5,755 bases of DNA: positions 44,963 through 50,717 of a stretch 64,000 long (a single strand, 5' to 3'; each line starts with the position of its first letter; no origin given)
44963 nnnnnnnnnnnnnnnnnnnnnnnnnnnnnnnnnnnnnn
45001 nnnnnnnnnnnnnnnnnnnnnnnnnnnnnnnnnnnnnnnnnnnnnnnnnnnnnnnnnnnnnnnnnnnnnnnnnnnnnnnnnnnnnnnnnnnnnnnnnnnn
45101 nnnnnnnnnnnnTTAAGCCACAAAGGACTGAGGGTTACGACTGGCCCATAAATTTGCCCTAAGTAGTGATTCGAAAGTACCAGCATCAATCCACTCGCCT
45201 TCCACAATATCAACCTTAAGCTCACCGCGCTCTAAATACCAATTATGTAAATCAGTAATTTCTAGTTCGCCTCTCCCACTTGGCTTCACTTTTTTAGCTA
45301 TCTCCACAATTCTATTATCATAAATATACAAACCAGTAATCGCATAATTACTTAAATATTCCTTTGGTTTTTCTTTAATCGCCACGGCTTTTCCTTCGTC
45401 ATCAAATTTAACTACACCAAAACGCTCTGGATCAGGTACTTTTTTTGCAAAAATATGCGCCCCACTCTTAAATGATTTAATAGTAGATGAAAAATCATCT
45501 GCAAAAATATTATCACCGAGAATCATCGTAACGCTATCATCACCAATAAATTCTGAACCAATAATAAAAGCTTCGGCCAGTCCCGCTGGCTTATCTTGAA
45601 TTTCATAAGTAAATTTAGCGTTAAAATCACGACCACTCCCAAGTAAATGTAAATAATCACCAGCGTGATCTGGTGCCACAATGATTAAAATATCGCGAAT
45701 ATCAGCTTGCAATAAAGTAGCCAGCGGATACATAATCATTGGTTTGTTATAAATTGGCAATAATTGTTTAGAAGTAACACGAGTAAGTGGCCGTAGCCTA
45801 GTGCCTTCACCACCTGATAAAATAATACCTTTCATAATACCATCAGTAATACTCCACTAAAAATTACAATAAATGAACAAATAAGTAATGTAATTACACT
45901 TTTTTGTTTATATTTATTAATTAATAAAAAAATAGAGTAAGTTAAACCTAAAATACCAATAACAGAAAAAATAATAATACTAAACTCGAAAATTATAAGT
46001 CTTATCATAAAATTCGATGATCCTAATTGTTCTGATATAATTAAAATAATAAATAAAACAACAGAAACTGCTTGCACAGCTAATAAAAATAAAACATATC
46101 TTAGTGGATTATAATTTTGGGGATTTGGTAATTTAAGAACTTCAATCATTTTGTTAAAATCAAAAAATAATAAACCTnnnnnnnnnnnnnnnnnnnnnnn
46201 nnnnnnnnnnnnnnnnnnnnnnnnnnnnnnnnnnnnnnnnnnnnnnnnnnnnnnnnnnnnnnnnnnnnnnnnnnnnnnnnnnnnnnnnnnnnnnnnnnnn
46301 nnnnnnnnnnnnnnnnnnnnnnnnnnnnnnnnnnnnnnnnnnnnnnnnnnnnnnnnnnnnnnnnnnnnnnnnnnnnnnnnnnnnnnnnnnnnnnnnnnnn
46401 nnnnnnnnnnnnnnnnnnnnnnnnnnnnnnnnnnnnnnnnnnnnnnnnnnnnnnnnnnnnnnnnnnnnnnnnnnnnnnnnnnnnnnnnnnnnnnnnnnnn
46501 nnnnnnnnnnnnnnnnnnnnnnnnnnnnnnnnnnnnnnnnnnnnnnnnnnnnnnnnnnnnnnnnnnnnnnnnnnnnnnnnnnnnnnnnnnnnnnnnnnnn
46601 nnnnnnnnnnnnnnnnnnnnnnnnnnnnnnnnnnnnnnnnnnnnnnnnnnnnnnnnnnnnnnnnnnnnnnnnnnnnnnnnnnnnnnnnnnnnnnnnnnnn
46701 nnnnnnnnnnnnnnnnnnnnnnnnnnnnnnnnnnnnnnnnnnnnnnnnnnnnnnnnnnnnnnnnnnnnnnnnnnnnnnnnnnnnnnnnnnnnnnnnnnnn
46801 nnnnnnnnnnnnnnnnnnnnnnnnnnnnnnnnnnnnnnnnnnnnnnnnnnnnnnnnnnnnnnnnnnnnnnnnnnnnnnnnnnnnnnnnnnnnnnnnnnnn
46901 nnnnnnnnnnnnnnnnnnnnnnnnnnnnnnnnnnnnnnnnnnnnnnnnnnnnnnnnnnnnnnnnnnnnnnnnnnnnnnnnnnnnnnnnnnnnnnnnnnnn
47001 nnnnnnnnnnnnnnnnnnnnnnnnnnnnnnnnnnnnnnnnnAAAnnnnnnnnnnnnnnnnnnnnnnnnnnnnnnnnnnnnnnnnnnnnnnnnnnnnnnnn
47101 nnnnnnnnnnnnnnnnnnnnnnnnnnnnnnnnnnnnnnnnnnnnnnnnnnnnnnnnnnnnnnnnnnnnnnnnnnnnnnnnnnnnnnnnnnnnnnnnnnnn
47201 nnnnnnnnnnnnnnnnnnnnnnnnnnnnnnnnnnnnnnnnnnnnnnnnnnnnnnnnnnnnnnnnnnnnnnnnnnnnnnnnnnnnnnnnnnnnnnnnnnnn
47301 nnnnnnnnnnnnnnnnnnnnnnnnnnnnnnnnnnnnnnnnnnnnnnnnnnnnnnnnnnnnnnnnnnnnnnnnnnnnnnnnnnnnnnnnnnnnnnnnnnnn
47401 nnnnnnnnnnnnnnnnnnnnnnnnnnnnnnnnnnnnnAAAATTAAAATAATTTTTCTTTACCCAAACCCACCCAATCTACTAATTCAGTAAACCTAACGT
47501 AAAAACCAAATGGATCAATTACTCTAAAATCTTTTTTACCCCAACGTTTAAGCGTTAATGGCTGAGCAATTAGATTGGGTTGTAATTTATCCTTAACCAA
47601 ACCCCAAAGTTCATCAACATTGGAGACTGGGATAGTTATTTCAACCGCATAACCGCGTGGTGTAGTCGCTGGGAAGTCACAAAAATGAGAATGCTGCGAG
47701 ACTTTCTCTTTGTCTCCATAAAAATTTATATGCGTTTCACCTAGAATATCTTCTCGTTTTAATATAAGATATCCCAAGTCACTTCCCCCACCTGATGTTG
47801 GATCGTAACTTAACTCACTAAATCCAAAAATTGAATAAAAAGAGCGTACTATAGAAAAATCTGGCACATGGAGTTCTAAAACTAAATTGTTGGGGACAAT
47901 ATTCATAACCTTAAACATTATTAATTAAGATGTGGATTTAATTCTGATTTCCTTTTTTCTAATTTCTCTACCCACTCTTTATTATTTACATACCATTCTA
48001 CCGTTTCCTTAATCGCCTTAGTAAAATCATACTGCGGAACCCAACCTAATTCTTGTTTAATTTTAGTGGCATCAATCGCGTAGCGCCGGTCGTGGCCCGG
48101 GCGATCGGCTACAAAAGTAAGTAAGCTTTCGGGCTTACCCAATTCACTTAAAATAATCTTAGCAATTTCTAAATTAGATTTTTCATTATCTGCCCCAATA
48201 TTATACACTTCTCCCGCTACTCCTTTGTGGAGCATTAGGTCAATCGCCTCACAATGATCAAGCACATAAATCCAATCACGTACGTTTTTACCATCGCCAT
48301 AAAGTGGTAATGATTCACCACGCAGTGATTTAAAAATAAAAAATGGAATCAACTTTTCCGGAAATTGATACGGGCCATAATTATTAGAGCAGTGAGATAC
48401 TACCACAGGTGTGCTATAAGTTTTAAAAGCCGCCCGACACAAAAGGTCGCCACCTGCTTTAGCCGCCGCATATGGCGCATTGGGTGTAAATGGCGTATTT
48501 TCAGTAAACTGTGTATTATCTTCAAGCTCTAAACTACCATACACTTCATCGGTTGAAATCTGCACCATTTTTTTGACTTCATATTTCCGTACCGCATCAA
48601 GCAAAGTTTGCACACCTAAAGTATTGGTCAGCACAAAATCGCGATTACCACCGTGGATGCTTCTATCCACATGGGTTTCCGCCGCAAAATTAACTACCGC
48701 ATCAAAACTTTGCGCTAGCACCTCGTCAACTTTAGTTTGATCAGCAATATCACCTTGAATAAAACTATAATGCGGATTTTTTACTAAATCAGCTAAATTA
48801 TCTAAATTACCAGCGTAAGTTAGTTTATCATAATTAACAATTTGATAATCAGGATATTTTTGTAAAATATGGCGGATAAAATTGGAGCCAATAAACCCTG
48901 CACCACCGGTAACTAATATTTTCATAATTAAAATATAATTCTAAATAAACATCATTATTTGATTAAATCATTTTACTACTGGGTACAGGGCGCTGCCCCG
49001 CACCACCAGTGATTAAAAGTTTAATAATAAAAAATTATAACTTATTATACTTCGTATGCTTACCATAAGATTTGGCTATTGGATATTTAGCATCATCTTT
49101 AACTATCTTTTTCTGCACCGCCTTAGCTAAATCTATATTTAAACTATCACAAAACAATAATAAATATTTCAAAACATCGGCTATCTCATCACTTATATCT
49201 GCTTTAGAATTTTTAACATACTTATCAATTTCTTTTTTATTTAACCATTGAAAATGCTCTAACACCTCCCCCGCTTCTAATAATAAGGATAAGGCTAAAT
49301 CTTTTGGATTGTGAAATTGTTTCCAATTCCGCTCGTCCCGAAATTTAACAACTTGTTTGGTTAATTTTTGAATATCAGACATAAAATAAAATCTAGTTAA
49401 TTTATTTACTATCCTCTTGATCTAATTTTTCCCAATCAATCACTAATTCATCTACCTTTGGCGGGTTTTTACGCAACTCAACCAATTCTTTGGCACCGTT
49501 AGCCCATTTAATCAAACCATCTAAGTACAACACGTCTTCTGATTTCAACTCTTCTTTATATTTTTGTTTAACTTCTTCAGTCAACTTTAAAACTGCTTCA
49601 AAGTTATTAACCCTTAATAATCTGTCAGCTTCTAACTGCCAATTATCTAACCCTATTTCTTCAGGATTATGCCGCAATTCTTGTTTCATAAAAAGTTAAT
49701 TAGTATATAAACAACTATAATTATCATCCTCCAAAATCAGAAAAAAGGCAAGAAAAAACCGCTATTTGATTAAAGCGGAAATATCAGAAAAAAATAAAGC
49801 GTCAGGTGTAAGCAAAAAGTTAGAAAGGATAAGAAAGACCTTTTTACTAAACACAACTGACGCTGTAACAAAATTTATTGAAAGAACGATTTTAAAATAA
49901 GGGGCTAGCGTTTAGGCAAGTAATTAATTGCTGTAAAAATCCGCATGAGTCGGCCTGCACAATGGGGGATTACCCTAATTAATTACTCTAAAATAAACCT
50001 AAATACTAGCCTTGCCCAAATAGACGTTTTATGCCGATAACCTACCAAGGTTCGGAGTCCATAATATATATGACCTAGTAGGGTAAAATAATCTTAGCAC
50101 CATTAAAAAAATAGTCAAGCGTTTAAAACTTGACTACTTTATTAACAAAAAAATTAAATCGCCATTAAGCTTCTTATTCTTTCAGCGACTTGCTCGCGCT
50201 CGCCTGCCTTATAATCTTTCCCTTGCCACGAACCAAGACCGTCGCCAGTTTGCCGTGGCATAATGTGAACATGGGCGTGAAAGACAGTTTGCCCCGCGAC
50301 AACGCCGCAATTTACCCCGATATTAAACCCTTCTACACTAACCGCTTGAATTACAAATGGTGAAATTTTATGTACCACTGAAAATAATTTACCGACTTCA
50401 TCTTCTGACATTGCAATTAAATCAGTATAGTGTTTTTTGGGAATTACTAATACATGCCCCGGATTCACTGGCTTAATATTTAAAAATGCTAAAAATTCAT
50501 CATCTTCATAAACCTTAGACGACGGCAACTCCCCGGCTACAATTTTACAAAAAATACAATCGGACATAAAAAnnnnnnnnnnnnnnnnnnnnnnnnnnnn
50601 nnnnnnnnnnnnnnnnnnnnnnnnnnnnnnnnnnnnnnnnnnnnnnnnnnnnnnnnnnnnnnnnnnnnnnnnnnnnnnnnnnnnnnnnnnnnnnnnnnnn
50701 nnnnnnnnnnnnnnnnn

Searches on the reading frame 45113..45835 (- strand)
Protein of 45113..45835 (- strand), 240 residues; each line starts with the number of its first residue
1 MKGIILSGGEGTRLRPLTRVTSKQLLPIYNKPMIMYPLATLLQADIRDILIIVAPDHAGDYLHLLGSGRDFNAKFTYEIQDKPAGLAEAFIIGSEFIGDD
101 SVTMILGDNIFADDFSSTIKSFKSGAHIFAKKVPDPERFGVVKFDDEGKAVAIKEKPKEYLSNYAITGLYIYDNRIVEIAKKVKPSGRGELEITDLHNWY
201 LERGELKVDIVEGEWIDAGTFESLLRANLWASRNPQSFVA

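Call 63: find_encoding_contigs(protein=window:45113-45835:-, flank=10000, max_places=1)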
Protein window:45113-45835:- (240 aa): 3 contigs read that carry it; 1 place shown.
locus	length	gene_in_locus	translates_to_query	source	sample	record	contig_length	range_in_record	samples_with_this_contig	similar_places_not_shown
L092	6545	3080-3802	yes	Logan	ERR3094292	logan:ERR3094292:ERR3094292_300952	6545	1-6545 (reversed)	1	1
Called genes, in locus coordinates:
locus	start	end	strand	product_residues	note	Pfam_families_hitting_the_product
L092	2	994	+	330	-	?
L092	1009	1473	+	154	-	-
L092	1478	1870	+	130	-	PF05523:FdtA, PF07883:Cupin_2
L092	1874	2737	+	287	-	PF01370:Epimerase, PF04321:RmlD_sub_bind, PF16363:GDP_Man_Dehyd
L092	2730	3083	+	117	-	-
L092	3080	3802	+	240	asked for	PF00483:NTP_transferase, PF12804:NTP_transf_3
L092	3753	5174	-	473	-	PF08308:PEGA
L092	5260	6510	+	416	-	PF00275:EPSP_synthase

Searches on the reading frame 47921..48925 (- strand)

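Call 15: search_protein_families(library=pfam, proteins=[window:47921-48925:-], max_evalue=0.01)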
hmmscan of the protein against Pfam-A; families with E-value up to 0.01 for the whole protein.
window:47921-48925:- (334 aa): 8 families
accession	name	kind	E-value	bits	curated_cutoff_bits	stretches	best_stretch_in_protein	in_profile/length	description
PF16363.11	GDP_Man_Dehyd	-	3.8e-82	276.9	27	1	4-308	1-332/332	GDP-mannose 4,6 dehydratase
PF01370.27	Epimerase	-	1.3e-63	215.1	20.9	1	3-244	1-240/240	NAD dependent epimerase/dehydratase family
PF01073.25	3Beta_HSD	-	2.8e-16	59.8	22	1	4-221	1-218/280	3-beta hydroxysteroid dehydrogenase/isomerase family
PF04321.23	RmlD_sub_bind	-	3.7e-16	59.5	27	1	1-170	1-143/287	RmlD substrate binding domain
PF02719.21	Polysacc_synt_2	-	1.2e-14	54.7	20.2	1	3-128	1-131/293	Polysaccharide biosynthesis protein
PF07993.18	NAD_binding_4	-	2.4e-10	40.4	20.1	1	5-180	1-205/258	Male sterility protein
PF13460.12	NAD_binding_10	-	4.5e-07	30.3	27.2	1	7-156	1-124/184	NAD(P)H-binding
PF00106.31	adh_short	-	0.00046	20.2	26.6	0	3-74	3-72/195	short chain dehydrogenase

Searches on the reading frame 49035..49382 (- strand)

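Call 15: search_protein_families(library=pfam, proteins=[window:49035-49382:-], max_evalue=0.01)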
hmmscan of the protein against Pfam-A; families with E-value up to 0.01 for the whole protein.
window:49035-49382:- (115 aa): 2 families
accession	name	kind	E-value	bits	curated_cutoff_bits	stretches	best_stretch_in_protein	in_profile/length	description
PF12643.12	MazG-like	-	2.6e-15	56.9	27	1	34-115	4-85/85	MazG-like family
PF03819.22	MazG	-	8.9e-05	23.1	22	1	26-95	3-65/74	MazG nucleotide pyrophosphohydrolase domain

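Call 67: search_protein_families(library=ncbifam, proteins=[window:49035-49382:-], max_evalue=0.001)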
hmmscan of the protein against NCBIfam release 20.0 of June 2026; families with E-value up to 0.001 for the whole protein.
window:49035-49382:- (115 aa): 0 families

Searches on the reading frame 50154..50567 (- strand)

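Call 15: search_protein_families(library=pfam, proteins=[window:50154-50567:-], max_evalue=0.01)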
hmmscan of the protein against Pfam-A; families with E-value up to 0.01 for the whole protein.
window:50154-50567:- (137 aa): 2 families
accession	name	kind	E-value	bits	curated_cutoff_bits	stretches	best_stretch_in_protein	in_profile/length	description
PF01230.28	HIT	-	1.9e-28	99.4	21.5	1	12-107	2-97/98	HIT domain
PF11969.13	DcpS_C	-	7.3e-18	65.5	24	1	4-104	2-101/114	Scavenger mRNA decapping enzyme C-term binding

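Call 67: search_protein_families(library=ncbifam, proteins=[window:50154-50567:-], max_evalue=0.001)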
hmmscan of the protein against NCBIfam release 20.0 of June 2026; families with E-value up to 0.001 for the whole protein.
window:50154-50567:- (137 aa): 3 families
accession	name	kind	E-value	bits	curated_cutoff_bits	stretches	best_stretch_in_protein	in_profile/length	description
NF045834.1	M_plasma_HinT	exception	3.8e-29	101.5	130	1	5-105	1-101/102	histidine triad protein HinT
NF007965.0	PRK10687.1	equivalog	5.7e-16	58.7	206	1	3-104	4-106/119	purine nucleoside phosphoramidase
NF052622.1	ATPAdlTfActino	equivalog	8.9e-16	57.9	290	1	24-109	60-146/176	ATP adenylyltransferase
